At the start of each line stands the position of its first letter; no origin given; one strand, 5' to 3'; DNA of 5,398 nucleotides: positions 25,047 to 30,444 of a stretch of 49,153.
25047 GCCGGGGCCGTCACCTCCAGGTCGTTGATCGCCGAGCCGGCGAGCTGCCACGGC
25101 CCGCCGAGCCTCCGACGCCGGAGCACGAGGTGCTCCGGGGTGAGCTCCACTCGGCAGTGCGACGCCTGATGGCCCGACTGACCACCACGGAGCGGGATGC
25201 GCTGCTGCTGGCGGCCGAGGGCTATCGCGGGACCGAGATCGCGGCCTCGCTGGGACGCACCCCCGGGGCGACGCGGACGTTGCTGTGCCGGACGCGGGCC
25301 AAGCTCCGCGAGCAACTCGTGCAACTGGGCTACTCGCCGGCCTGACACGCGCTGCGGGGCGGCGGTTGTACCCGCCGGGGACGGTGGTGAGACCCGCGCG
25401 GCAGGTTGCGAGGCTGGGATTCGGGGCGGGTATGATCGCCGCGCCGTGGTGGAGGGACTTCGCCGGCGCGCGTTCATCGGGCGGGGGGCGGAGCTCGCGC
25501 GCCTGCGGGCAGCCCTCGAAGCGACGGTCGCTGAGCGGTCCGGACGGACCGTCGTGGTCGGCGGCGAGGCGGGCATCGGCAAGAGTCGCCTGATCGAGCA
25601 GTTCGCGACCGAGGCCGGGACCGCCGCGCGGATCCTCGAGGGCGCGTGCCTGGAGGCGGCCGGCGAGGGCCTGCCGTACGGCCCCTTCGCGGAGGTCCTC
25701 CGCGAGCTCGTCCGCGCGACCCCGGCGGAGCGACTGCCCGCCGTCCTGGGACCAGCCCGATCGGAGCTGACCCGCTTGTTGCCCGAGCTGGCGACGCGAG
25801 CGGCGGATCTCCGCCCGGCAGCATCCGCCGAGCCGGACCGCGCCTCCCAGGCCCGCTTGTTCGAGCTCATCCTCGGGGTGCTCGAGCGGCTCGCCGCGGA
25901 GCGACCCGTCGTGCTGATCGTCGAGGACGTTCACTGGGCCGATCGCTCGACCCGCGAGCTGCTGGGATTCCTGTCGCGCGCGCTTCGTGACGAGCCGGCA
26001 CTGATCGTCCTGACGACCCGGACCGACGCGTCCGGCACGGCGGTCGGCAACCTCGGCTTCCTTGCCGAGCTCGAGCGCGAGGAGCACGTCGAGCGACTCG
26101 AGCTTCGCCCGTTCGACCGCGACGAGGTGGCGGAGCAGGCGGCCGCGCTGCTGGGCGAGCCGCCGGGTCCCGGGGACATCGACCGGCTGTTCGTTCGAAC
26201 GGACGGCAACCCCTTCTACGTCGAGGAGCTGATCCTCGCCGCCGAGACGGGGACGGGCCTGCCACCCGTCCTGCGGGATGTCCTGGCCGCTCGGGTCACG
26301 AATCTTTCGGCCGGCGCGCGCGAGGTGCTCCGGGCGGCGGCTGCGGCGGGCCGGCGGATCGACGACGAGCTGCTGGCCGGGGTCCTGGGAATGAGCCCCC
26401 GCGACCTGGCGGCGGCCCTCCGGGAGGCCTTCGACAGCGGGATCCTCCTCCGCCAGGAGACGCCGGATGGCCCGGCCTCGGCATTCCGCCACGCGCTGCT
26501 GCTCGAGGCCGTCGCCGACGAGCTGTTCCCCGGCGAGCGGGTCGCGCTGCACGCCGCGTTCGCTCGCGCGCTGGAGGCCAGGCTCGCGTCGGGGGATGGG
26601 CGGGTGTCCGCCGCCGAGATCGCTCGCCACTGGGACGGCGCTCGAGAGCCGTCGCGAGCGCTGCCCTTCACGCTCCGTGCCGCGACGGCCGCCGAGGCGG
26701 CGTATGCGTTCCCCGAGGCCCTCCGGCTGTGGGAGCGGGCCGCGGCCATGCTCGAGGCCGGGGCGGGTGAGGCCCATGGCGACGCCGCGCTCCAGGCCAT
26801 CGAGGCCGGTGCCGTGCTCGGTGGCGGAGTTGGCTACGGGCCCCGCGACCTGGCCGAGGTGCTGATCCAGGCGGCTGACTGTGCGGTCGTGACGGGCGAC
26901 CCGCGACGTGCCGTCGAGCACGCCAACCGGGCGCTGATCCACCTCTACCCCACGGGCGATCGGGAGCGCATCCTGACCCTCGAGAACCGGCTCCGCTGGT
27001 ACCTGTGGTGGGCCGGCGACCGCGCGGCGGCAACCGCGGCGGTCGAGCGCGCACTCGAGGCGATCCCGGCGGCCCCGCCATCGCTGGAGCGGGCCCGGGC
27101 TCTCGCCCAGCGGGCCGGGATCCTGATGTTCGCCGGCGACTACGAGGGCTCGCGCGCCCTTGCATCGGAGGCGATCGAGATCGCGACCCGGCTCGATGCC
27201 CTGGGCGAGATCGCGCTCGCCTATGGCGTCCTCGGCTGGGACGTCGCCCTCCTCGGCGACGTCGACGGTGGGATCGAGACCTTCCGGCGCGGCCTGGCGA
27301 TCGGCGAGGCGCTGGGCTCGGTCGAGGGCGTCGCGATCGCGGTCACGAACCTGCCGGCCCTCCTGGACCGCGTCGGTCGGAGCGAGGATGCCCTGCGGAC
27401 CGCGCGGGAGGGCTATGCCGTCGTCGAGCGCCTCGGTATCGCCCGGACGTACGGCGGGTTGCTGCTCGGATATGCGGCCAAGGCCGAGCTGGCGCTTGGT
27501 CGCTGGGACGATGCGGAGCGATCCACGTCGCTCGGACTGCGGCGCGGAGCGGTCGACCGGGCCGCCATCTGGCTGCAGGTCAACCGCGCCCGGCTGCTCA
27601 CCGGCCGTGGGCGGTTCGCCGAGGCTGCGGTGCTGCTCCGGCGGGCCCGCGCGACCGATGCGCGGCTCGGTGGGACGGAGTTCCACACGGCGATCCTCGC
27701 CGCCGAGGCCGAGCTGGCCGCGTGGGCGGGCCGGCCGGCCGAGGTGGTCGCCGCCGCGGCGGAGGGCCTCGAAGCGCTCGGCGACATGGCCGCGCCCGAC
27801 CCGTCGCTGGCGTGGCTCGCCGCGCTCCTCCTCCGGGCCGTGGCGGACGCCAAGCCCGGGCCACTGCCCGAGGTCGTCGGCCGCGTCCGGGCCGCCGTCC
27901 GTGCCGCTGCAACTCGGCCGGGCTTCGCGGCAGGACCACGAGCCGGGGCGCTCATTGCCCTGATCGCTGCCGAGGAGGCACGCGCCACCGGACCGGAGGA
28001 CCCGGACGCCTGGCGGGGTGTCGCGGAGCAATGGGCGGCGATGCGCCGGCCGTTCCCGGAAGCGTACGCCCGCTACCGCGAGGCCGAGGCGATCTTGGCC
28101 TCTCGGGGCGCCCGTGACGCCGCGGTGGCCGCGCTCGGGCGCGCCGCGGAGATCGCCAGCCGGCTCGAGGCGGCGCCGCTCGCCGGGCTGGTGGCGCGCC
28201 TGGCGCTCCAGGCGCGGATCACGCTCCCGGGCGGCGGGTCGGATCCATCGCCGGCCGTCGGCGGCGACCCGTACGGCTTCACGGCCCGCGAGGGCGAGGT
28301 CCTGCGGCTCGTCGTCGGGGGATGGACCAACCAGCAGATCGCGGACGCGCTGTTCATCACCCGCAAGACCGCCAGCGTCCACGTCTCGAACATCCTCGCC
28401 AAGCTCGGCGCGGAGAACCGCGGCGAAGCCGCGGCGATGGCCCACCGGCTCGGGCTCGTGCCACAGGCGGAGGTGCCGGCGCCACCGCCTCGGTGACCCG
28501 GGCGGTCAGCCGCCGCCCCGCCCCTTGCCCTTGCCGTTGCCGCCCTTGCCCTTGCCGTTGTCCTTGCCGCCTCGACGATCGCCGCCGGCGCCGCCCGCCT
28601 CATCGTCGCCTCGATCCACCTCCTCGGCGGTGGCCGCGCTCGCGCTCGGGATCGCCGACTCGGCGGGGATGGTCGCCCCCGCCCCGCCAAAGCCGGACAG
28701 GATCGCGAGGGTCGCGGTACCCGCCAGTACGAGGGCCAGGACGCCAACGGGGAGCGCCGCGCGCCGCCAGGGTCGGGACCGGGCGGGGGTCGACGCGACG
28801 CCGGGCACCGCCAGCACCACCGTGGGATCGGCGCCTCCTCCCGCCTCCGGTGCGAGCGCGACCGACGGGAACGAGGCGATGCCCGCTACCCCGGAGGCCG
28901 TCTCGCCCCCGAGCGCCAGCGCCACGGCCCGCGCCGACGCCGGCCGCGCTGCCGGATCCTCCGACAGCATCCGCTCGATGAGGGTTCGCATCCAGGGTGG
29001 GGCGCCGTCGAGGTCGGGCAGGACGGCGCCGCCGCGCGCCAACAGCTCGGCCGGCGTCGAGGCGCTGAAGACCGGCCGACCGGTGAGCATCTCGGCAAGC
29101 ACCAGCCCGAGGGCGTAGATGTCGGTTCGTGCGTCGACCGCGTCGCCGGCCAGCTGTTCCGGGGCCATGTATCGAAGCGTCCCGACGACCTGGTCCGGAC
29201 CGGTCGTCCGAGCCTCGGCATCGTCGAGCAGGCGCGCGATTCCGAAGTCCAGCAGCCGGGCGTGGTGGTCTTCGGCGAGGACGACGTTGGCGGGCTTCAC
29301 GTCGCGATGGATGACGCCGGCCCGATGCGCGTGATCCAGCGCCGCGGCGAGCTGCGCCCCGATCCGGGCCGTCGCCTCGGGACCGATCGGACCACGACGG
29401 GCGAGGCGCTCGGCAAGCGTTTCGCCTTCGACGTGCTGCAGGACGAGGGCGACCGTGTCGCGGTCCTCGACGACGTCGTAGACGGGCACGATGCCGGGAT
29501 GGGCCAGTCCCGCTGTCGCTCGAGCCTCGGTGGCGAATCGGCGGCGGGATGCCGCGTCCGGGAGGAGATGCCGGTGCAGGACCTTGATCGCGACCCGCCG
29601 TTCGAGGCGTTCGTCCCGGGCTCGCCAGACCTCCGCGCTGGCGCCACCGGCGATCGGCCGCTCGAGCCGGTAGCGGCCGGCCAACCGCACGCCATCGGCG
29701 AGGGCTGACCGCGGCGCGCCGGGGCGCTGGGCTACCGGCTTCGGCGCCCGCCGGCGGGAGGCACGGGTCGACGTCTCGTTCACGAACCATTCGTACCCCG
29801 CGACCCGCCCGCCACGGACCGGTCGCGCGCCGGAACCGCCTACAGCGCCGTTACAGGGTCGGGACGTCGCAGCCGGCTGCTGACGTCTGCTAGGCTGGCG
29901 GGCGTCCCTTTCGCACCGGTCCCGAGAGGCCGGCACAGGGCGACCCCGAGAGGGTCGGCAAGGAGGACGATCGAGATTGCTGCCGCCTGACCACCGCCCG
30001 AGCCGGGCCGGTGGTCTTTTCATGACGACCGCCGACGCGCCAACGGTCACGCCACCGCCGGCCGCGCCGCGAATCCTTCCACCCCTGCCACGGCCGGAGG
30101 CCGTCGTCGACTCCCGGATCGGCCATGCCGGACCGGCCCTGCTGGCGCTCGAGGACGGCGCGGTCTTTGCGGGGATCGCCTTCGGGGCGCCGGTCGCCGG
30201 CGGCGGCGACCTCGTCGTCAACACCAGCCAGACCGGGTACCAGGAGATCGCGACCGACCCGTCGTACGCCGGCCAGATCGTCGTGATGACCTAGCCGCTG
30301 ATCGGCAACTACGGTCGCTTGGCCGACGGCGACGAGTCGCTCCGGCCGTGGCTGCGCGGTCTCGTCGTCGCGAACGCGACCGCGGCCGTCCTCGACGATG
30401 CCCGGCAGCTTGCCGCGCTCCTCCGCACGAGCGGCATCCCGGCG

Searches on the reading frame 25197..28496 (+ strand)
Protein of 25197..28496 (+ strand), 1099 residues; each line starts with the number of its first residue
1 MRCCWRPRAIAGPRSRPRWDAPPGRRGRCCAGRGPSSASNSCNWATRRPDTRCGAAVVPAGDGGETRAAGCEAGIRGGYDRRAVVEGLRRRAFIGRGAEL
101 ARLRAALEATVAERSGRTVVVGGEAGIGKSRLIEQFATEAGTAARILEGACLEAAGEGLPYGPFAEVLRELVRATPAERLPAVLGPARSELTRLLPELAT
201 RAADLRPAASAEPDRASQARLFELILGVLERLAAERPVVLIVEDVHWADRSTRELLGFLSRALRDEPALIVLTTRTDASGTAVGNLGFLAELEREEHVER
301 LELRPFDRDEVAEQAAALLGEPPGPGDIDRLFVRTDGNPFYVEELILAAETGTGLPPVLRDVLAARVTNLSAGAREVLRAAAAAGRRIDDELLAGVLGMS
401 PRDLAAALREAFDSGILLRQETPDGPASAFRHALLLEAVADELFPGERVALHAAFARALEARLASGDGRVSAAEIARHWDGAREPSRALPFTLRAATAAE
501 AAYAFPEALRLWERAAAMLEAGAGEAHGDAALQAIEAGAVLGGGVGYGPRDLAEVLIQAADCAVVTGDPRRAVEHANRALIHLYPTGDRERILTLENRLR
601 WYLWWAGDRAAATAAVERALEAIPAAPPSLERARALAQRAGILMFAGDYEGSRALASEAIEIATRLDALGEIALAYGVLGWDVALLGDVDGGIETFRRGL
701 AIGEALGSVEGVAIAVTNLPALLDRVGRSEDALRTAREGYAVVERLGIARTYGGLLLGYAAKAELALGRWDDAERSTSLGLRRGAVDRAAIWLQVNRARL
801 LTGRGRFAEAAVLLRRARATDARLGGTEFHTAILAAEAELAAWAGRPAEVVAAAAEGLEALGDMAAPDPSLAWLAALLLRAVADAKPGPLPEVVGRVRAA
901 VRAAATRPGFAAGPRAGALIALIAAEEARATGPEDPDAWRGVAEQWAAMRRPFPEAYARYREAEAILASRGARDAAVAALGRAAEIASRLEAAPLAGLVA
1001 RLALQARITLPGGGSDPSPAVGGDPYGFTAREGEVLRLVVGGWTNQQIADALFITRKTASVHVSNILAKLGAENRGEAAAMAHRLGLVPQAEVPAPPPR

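Call 30: search_protein_families(library=pfam, proteins=[window:25197-28496:+], max_evalue=0.0001)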
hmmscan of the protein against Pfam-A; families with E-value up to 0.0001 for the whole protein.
window:25197-28496:+ (1099 aa): 4 families
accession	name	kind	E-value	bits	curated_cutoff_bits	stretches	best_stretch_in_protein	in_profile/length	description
PF13191.12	AAA_16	-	5.8e-31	108.7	32.6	1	93-270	2-166/167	AAA ATPase domain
PF00196.25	GerE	-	1.6e-16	60.1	23.5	1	1028-1082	3-57/57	Bacterial regulatory proteins, luxR family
PF13401.12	AAA_22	-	4.2e-06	27.5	27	1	116-265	5-109/130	AAA domain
PF13424.12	TPR_12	-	5.7e-05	23.7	30.1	0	632-702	2-74/77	Tetratricopeptide repeat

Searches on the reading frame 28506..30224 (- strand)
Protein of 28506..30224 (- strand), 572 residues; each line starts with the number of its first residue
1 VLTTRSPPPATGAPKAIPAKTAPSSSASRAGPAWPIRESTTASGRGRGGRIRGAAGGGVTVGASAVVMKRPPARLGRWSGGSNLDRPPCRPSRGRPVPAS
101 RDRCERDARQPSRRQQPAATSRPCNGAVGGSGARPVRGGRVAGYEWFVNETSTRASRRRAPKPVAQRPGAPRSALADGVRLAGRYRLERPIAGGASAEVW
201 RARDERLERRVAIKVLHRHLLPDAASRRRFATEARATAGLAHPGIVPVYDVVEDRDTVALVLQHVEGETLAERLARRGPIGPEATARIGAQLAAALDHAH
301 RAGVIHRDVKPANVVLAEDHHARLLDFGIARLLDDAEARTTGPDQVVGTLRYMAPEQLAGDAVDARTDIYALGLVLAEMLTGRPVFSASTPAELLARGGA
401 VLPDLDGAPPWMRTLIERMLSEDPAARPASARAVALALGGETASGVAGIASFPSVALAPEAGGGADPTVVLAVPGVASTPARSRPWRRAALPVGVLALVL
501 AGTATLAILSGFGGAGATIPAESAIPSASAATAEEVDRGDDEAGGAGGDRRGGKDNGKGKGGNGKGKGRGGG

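Call 30: search_protein_families(library=pfam, proteins=[window:28506-30224:-], max_evalue=0.0001)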
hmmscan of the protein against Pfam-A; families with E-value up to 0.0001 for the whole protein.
window:28506-30224:- (572 aa): 3 families
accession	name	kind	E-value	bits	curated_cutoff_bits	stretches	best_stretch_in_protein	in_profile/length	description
PF00069.31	Pkinase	-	2.3e-48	165.3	31.7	1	185-433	1-257/263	Protein kinase domain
PF07714.23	PK_Tyr_Ser-Thr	-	8.7e-32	110.9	23.1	1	187-429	3-250/258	Protein tyrosine and serine/threonine kinase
PF03109.22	ABC1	-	5e-06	26.3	22.9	0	257-336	142-220/244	ABC1 atypical kinase-like domain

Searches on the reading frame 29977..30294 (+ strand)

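Call 95: search_protein_families(library=pfam, proteins=[window:29977-30294:+], max_evalue=0.01)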
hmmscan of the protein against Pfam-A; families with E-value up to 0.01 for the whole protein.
window:29977-30294:+ (105 aa): 1 family
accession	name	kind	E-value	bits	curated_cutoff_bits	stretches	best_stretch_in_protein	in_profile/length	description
PF00988.28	CPSase_sm_chain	-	2.2e-17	63.5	27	1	56-105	1-50/126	Carbamoyl-phosphate synthase small chain, CPSase domain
